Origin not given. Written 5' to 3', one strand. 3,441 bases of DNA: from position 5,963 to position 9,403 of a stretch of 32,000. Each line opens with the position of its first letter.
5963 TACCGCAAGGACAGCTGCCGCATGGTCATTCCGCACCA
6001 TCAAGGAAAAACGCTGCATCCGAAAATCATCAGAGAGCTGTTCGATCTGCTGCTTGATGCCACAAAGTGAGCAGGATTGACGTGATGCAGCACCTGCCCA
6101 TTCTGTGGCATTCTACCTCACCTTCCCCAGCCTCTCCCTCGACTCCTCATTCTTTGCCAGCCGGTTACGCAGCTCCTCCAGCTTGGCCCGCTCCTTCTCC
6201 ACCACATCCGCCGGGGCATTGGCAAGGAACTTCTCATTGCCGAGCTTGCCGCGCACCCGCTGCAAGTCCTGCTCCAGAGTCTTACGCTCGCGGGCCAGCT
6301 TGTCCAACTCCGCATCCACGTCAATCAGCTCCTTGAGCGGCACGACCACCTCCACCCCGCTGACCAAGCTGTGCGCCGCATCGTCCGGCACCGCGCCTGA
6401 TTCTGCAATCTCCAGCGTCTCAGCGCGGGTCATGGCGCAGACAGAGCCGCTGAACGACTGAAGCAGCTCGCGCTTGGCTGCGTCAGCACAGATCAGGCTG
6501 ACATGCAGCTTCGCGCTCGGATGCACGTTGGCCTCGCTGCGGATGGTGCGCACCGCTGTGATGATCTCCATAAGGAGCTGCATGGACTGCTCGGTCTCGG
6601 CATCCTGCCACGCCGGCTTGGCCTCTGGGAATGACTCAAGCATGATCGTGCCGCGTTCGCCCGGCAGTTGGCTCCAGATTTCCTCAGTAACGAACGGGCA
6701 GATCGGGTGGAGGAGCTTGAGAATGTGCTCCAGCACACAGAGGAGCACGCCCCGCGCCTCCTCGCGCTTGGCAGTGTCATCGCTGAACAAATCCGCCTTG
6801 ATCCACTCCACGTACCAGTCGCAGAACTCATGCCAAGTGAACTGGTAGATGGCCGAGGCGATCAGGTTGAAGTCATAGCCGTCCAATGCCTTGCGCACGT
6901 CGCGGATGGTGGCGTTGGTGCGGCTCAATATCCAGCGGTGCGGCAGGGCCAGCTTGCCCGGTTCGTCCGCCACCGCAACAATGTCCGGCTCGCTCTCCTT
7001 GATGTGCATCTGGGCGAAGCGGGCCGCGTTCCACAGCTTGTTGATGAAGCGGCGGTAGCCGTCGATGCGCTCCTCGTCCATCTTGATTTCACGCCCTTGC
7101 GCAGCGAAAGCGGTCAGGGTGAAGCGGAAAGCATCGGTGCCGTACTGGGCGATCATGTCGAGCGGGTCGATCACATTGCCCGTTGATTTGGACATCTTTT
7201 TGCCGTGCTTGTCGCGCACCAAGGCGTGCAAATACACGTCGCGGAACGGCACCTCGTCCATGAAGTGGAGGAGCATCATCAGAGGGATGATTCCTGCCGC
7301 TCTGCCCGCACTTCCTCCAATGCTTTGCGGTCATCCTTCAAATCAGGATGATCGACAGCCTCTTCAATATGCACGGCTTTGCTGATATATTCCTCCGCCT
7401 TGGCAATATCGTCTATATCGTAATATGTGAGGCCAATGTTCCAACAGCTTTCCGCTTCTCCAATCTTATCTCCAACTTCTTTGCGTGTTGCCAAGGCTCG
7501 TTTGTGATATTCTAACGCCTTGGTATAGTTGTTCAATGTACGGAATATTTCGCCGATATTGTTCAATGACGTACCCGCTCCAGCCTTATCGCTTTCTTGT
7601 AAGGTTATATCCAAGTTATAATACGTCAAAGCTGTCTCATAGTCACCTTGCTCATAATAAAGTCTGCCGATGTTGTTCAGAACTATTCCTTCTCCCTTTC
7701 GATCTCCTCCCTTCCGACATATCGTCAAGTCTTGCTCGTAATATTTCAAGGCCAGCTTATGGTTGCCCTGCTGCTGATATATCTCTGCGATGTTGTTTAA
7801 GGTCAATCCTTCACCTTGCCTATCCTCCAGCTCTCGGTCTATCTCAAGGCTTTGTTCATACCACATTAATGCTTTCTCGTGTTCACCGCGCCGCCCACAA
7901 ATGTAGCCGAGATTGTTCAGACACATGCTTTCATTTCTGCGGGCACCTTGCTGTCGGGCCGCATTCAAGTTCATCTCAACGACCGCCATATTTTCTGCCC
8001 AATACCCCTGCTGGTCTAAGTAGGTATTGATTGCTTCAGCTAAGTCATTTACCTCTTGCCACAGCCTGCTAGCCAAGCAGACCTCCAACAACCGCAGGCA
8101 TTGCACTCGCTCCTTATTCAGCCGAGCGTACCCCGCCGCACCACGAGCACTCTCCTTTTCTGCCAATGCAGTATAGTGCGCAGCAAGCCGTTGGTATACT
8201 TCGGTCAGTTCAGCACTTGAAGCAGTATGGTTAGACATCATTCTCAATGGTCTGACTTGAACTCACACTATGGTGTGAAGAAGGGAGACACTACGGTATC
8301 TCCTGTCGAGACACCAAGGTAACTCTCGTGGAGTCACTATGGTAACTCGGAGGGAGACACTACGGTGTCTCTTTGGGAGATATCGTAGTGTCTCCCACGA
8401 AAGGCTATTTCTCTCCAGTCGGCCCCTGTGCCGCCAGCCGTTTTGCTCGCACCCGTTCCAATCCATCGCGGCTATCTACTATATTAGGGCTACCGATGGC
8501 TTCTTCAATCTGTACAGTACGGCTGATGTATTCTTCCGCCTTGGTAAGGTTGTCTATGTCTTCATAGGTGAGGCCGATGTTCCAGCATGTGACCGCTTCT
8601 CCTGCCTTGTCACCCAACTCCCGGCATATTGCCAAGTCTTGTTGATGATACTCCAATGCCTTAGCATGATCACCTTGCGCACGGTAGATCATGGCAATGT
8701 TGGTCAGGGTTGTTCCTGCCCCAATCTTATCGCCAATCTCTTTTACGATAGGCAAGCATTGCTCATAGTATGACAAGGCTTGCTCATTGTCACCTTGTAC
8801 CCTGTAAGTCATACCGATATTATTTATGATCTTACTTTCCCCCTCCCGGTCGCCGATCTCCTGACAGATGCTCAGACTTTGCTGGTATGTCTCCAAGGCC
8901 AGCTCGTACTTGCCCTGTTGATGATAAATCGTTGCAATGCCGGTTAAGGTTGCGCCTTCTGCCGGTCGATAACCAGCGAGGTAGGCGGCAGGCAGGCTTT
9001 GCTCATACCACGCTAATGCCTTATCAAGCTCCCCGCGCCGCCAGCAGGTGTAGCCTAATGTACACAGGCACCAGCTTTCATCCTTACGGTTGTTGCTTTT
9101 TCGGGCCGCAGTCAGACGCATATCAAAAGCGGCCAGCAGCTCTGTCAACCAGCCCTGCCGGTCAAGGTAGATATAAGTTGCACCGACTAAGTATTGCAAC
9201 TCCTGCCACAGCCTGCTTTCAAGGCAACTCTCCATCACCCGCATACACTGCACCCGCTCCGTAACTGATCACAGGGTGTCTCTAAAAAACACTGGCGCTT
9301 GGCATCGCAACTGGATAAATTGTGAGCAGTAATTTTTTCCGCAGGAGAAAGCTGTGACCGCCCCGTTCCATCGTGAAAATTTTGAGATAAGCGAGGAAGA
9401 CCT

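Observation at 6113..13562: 6.3-kb island bracketed by diverged 1167-bp direct repeats of the valS 3' end, with no integrase: footprint of a Campbell-type single crossover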

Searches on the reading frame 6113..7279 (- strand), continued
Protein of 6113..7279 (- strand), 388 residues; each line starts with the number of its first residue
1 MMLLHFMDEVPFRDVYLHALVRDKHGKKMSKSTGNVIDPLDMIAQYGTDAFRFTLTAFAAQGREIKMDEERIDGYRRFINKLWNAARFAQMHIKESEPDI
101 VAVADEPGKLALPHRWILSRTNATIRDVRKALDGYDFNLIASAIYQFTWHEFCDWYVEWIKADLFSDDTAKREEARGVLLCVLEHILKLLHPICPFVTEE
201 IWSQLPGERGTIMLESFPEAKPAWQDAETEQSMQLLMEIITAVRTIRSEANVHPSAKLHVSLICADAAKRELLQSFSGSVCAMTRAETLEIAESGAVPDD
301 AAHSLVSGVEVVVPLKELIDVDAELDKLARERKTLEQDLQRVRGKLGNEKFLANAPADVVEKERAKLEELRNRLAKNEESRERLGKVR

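Call 59: search_protein_families(library=padloc, proteins=[window:6113-7279:-], max_evalue=0.01)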
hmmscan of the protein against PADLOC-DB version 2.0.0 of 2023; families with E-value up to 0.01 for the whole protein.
window:6113-7279:- (388 aa): 0 families

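Call 73: search_dna_similar(query=window:6113-7279:-, collection=plasmids, mode=protein, max_rows=12, max_evalue=1e-20)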
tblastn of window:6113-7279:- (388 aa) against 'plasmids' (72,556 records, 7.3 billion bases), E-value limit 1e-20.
Records with a match: 72; places in all: 78; records where one place covers at least 80% of the query: 62.
Best place of each record, by identity: <60% 72.
By first word of the organism name: Escherichia 9; Acinetobacter 6; Sinorhizobium 4; Paenibacillus 4; Riemerella 4; Bacillus 2; Tritonibacter 2; Proteus 2; Listeria 2; Klebsiella 2; and 30 more.
By predicted mobility (MOB-suite, as given by PLSDB): non-mobilizable 64; mobilizable 5; conjugative 3.
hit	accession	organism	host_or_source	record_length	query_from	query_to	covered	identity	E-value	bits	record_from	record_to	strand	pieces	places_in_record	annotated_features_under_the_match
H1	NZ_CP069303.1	Shinella sp. PSBB067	monoisolate,Minnesota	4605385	1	375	97%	42.3%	3e-86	293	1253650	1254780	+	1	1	none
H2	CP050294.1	Mesorhizobium loti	Oxytropis kamtschatica,cell ...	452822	2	370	95%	42.7%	7e-87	294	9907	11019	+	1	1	valine--tRNA ligase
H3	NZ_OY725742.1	Monoglobus pectinilyticus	-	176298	4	384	98%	40.9%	7e-85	288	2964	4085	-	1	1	valine--tRNA ligase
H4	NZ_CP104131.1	Sinorhizobium sp. K101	Phaseolus vulgaris,cell ...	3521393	1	370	95%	42.1%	1e-83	285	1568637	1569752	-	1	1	none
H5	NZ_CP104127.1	Sinorhizobium sp. M103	Phaseolus vulgaris,cell ...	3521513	1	370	95%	42.1%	1e-83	285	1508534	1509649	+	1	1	none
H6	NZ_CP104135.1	Sinorhizobium sp. C101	Phaseolus vulgaris,cell ...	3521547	1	370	95%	42.1%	1e-83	285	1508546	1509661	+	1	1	none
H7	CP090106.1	Sinorhizobium meliloti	Medicago,Cell culture,Plant nodule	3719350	1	370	95%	42.1%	2e-83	284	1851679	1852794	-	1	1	valine--tRNA ligase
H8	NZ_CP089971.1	Cereibacter azotoformans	Owen's River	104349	1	387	100%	39.8%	4e-79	272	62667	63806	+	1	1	valine--tRNA ligase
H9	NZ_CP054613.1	Paenibacillus cellulosilyticus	cell culture,soil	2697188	4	376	96%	39.9%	9e-87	294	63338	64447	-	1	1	none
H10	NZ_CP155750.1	Sphingomonas parapaucimobilis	Chinese cabbage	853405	1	385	99%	38.3%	1e-75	262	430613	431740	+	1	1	valine--tRNA ligase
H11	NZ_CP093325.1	Bacillus sp. N5-665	whole organism,peat soil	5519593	4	385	98%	38.5%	1e-84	288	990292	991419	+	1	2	none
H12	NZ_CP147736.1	Xenorhabdus sp. TH1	Steinernema sp. a AB-2023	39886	1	384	99%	38.2%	2e-81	278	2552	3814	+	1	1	valine--tRNA ligase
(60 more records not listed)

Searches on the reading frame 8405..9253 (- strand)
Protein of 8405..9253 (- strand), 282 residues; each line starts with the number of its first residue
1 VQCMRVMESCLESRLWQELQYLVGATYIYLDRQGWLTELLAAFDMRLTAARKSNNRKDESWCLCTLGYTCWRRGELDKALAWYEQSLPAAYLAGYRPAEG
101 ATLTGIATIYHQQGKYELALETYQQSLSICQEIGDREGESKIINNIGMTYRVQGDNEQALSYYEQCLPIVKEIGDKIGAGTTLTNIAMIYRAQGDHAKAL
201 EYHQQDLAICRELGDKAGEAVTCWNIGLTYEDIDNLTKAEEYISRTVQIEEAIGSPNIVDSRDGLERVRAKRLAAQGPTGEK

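Call 5: search_protein_families(library=pfam, proteins=[window:8405-9253:-], max_evalue=0.01)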
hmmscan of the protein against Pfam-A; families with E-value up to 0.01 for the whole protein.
window:8405-9253:- (282 aa): 19 families
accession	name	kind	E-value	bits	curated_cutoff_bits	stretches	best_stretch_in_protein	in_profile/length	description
PF13424.12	TPR_12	-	2e-38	130.9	30.1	3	101-171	4-76/77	Tetratricopeptide repeat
PF00515.34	TPR_1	-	1.9e-28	97.5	27.8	3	102-130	3-31/34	Tetratricopeptide repeat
PF13374.12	TPR_10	-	1.8e-26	91.8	27.5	3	181-213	3-35/42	Tetratricopeptide repeat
PF13176.12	TPR_7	-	3.2e-25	86.5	27.9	3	182-216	1-35/36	Tetratricopeptide repeat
PF07719.23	TPR_2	-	2e-22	77.8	27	3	105-130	6-31/34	Tetratricopeptide repeat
PF13181.12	TPR_8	-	3.2e-21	74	25.7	2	105-131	6-32/34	Tetratricopeptide repeat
PF17874.7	TPR_MalT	-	1.1e-13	51.7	45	2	34-133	54-155/336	MalT-like TPR region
PF13428.12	TPR_14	-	7.6e-10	38.9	23.5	0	66-87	7-28/44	Tetratricopeptide repeat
PF13414.12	TPR_11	-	1.3e-09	38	26.8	1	109-131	3-25/42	TPR repeat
PF07721.20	TPR_4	-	2.5e-09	37.3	27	1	61-85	2-26/26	Tetratricopeptide repeat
PF13432.12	TPR_16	-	4.3e-09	37.1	32.7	0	66-89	37-60/65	Tetratricopeptide repeat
PF13174.12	TPR_6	-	6.3e-08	33.2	26.3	0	146-166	6-26/33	Tetratricopeptide repeat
PF13431.12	TPR_17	-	1.7e-05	25.1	24.4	0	183-201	16-34/34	Tetratricopeptide repeat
PF14938.12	SNAP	-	1.7e-05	24.9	25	0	149-239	44-134/282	Soluble NSF attachment protein, SNAP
PF10602.15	RPN7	-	1.8e-05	24.9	29.6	0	183-248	39-104/174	26S proteasome subunit RPN7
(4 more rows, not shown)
